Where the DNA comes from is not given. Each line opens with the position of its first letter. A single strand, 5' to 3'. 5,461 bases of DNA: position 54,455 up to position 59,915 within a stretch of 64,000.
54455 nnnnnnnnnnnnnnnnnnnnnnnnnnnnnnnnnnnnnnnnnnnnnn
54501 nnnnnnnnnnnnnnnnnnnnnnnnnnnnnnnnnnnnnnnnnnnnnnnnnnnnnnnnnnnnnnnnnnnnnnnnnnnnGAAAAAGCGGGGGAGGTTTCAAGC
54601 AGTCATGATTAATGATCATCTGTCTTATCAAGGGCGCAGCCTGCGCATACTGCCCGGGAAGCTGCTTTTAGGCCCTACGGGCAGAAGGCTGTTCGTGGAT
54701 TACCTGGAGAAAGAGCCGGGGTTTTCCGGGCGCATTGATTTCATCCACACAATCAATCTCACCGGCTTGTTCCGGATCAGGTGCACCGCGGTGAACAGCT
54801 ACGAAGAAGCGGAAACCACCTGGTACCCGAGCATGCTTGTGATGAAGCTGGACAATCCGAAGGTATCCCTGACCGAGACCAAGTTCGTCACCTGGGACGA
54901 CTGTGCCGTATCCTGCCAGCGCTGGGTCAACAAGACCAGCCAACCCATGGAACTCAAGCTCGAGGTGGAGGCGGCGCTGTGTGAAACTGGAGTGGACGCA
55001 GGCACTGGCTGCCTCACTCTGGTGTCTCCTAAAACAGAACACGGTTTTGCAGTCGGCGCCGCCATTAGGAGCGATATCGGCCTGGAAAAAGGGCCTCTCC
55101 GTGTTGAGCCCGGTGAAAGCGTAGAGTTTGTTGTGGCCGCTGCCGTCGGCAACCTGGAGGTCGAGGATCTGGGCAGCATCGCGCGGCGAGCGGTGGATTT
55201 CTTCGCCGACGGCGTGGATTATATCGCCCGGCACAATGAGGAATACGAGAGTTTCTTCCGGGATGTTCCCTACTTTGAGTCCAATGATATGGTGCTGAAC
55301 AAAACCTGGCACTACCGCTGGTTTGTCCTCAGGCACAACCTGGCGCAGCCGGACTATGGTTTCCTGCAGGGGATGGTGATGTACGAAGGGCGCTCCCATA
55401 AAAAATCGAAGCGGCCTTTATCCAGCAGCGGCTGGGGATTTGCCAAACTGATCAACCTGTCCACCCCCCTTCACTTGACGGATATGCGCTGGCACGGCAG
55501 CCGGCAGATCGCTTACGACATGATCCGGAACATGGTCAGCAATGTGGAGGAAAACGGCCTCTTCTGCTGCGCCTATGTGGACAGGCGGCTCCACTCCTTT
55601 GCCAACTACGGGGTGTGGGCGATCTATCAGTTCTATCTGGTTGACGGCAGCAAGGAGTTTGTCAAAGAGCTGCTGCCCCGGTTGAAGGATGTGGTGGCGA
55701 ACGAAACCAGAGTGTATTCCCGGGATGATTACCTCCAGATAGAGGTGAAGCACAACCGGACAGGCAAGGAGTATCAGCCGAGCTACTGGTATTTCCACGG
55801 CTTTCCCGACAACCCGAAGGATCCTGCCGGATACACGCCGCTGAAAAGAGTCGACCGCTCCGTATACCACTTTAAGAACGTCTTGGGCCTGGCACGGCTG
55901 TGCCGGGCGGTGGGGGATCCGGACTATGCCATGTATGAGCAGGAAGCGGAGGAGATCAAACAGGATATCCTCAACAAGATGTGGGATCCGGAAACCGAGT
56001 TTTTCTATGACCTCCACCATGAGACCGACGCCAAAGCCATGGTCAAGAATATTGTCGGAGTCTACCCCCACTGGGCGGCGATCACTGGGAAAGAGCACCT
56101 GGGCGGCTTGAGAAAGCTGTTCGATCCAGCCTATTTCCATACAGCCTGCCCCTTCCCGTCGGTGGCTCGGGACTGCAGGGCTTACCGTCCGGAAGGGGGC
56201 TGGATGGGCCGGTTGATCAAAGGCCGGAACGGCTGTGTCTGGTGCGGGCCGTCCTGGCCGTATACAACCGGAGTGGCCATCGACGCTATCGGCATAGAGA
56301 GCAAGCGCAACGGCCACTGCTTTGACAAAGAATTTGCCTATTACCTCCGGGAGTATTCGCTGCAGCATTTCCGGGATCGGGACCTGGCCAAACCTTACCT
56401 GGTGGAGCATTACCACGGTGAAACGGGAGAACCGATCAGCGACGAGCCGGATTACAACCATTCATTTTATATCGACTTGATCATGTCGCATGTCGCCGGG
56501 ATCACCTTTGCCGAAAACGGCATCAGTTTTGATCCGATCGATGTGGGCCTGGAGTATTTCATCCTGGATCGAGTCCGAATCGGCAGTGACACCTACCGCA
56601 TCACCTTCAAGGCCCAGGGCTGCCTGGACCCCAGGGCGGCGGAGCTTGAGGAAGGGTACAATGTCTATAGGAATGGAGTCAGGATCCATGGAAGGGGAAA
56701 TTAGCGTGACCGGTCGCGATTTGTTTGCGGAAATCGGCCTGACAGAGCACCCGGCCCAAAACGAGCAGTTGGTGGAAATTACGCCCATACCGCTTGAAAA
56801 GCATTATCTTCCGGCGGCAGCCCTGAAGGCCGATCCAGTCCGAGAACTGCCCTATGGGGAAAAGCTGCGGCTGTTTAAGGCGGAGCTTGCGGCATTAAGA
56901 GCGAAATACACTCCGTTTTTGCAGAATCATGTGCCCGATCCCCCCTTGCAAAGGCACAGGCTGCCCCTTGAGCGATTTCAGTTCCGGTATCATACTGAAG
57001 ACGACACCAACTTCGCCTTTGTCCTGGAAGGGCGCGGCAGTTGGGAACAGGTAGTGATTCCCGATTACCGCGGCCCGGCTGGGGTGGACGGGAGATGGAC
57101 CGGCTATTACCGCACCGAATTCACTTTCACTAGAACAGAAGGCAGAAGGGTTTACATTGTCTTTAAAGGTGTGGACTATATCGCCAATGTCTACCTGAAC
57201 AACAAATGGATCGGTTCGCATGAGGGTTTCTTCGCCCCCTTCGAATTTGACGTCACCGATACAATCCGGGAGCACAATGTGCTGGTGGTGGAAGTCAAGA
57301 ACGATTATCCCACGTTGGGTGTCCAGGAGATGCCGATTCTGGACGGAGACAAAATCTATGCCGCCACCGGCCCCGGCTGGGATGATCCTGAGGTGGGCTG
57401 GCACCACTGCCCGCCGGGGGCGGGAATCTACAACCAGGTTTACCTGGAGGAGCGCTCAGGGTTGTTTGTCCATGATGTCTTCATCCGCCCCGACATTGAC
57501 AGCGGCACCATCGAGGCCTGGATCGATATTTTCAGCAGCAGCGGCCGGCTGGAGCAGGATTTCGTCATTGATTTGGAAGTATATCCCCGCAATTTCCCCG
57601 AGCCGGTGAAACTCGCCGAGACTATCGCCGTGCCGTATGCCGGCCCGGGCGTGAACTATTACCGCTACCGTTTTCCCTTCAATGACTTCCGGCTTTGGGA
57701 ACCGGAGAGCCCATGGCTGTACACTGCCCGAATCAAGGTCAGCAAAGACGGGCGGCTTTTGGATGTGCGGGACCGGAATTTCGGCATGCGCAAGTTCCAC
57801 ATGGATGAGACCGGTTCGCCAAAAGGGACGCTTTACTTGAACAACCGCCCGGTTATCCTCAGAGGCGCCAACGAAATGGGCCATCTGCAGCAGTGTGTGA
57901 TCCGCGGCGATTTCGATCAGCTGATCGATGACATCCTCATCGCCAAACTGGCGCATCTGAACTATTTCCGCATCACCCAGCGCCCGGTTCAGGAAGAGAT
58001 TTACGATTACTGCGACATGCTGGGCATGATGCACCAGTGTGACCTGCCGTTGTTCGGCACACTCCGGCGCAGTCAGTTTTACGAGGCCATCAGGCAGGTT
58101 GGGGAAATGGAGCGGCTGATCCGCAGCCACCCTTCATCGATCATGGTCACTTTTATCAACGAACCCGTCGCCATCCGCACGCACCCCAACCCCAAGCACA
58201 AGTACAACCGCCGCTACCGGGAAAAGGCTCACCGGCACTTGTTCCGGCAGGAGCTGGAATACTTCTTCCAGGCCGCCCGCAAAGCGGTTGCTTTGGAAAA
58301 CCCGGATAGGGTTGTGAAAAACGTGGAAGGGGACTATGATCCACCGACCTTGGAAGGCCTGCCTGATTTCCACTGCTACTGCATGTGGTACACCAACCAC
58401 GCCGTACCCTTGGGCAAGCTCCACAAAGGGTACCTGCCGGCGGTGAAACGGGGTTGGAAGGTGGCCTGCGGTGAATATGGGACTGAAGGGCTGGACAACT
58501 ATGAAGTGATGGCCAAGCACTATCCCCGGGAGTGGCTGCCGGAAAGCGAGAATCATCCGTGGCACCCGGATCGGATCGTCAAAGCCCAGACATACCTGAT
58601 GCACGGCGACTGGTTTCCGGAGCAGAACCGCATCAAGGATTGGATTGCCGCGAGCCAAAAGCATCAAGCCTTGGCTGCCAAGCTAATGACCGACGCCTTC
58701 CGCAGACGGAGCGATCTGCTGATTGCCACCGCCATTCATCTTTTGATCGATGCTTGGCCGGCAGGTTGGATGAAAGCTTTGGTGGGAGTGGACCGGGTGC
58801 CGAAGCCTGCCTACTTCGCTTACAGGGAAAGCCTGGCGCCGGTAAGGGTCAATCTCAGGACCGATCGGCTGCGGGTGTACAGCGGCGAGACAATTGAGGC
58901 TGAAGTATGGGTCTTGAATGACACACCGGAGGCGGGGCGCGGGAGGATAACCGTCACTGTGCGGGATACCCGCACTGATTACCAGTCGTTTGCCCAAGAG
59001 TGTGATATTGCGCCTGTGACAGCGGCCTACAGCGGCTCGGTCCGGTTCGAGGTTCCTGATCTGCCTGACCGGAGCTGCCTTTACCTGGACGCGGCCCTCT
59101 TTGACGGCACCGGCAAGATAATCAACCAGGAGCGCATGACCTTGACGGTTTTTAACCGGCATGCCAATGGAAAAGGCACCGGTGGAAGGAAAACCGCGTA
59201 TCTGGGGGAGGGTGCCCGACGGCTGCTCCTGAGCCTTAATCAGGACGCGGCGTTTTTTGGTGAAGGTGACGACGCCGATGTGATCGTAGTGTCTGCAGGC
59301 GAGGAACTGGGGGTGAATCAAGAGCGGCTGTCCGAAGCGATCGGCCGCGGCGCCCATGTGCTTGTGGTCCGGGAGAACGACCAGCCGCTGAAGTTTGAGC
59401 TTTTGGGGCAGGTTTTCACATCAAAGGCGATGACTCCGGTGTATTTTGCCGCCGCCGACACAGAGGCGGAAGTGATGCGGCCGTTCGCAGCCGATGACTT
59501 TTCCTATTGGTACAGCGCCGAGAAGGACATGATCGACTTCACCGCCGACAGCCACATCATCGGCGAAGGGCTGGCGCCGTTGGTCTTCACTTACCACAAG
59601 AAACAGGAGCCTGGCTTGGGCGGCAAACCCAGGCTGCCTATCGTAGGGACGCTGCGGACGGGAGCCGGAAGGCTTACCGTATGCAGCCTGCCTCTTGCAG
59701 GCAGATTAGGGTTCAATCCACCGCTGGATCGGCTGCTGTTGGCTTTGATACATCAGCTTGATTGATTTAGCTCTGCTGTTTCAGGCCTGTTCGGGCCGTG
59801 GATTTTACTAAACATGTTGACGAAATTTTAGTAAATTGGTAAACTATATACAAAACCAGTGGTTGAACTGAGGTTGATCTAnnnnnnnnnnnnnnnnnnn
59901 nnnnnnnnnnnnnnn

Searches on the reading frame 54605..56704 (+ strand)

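Call 81: search_protein_families(library=pfam, proteins=[window:54605-56704:+], max_evalue=0.0001)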
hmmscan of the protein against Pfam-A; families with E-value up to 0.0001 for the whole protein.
window:54605-56704:+ (699 aa): 1 family
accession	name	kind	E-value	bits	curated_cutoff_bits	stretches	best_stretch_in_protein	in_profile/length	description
PF22422.2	MGH1-like_GH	-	2e-28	100.5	27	1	283-620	5-356/356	Mannosylglycerate hydrolase MGH1-like glycoside hydrolase domain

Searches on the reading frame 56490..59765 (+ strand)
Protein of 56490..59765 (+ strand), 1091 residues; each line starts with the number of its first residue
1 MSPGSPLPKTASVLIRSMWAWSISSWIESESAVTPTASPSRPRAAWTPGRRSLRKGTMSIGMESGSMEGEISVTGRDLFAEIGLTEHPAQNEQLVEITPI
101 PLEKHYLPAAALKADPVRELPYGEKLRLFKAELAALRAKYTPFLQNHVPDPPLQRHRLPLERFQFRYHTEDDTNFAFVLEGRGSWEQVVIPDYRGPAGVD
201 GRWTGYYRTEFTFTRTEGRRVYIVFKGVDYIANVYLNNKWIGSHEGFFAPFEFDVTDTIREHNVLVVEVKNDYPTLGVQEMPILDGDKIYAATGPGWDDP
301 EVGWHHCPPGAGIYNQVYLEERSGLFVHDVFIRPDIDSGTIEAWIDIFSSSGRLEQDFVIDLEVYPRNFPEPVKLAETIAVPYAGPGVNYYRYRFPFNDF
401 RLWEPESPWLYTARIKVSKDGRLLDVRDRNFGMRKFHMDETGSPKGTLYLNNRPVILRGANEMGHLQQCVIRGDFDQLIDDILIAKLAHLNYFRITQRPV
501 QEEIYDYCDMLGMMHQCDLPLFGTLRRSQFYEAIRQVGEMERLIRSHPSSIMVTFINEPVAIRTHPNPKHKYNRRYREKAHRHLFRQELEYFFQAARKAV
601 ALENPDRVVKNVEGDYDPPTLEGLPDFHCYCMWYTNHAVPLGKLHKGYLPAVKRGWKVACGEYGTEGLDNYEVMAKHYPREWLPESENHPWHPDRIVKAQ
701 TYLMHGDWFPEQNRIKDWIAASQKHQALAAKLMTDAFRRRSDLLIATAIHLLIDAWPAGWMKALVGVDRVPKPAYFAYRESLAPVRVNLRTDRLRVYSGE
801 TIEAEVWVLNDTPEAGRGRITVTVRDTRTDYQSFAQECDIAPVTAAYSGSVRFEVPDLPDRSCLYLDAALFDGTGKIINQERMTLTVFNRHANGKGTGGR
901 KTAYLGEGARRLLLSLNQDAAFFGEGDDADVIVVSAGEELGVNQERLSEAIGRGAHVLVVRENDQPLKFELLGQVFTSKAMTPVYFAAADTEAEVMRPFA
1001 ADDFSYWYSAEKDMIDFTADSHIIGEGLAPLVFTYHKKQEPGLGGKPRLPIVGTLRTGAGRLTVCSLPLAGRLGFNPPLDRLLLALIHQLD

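Call 81: search_protein_families(library=pfam, proteins=[window:56490-59765:+], max_evalue=0.0001)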
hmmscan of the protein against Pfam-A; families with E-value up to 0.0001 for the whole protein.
window:56490-59765:+ (1091 aa): 4 families
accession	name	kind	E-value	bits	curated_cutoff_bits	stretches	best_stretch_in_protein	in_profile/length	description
PF22666.2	Glyco_hydro_2_N2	-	7.9e-13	49.2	27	1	206-272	51-120/167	Glycosyl hydrolase 2 galactose-binding domain-like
PF00703.27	Glyco_hydro_2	-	1.3e-11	45.6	23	1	326-434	2-109/109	Glycosyl hydrolases family 2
PF02837.24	Glyco_hydro_2_N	-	9e-09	35.9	28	1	204-269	66-133/169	Glycosyl hydrolases family 2, sugar binding domain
PF02836.23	Glyco_hydro_2_C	-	1.2e-05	25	21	1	445-526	5-88/302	Glycosyl hydrolases family 2, TIM barrel domain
